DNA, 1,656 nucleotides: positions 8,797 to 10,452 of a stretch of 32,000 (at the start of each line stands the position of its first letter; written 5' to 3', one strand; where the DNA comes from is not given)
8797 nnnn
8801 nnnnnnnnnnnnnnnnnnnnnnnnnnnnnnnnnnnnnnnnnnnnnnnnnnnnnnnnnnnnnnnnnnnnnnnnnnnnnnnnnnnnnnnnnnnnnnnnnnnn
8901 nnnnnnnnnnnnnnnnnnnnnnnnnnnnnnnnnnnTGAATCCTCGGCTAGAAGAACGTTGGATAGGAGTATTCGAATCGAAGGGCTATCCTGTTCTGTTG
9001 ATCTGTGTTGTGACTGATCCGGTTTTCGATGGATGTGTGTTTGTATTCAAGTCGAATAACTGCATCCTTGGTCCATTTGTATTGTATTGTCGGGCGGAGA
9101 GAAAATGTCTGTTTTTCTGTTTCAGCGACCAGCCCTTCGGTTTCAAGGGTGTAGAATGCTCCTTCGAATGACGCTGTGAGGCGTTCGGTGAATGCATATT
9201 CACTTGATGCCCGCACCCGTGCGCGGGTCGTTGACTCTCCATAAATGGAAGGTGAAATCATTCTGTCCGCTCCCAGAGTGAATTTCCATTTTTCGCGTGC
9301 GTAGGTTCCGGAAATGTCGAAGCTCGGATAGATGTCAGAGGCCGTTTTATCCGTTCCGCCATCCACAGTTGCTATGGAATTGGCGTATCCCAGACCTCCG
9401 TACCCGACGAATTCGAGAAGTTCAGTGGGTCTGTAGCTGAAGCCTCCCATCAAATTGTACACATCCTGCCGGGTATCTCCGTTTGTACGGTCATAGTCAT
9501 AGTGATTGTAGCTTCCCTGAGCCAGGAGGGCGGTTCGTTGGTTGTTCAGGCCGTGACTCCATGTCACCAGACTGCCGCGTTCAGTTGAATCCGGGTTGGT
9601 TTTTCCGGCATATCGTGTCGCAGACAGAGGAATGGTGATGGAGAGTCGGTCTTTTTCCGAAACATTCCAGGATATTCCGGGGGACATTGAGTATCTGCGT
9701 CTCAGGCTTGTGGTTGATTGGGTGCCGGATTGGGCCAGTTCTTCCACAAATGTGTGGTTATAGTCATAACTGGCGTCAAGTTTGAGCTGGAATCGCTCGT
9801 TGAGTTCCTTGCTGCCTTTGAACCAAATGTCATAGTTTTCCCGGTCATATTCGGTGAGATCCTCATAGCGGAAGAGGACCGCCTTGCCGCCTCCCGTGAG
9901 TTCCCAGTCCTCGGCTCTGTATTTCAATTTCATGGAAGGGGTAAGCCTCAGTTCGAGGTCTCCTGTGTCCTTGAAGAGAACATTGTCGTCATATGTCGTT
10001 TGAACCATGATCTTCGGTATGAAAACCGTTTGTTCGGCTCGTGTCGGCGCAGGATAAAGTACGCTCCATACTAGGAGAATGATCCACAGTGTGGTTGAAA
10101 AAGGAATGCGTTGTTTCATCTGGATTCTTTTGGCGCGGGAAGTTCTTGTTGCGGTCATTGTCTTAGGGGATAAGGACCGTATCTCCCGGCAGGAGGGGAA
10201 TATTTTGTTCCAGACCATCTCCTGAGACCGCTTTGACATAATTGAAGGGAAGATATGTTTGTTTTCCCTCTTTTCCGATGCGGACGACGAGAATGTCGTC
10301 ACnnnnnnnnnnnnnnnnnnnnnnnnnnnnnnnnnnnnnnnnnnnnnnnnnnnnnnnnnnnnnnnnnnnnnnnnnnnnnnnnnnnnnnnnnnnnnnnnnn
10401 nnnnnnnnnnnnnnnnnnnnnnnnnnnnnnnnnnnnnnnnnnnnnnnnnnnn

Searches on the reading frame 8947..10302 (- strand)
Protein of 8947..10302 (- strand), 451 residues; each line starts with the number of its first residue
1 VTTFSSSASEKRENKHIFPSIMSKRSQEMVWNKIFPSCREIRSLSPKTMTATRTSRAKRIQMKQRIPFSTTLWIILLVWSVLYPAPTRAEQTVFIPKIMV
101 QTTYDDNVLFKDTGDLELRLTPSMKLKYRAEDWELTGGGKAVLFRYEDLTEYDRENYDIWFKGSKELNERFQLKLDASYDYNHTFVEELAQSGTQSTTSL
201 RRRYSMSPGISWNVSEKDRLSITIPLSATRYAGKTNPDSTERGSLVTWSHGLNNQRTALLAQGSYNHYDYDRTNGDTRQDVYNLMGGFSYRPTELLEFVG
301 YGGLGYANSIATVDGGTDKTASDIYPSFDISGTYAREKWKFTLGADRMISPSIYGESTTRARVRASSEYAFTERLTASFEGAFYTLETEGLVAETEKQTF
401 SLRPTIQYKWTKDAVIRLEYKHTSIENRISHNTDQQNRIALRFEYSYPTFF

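Call 5: search_protein_families(library=ncbifam, proteins=[window:8947-10302:-], max_evalue=0.00001)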
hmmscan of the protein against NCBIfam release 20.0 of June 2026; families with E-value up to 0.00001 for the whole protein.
window:8947-10302:- (451 aa): 1 family
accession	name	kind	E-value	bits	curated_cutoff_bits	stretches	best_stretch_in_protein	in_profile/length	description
TIGR03519.1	T9SS_PorP_fam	subfamily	5.7e-06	26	90.55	0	321-447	151-273/292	PorP/SprF family type IX secretion system membrane protein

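Call 53: search_protein_families(library=pfam, proteins=[window:8947-10302:-], max_evalue=0.01)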
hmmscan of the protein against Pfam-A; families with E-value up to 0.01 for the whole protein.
window:8947-10302:- (451 aa): 3 families
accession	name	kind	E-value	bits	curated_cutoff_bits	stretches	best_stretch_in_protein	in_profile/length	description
PF13505.12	OMP_b-brl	-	0.0011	19.6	28.7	0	259-344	58-135/175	Outer membrane protein beta-barrel domain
PF07642.17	BBP2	-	0.0011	18.8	26.2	1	270-437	159-325/339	Putative beta-barrel porin-2, OmpL-like. bbp2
PF21012.3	DUF6850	-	0.0058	16.3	27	0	151-446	91-380/464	Family of unknown function (DUF6850)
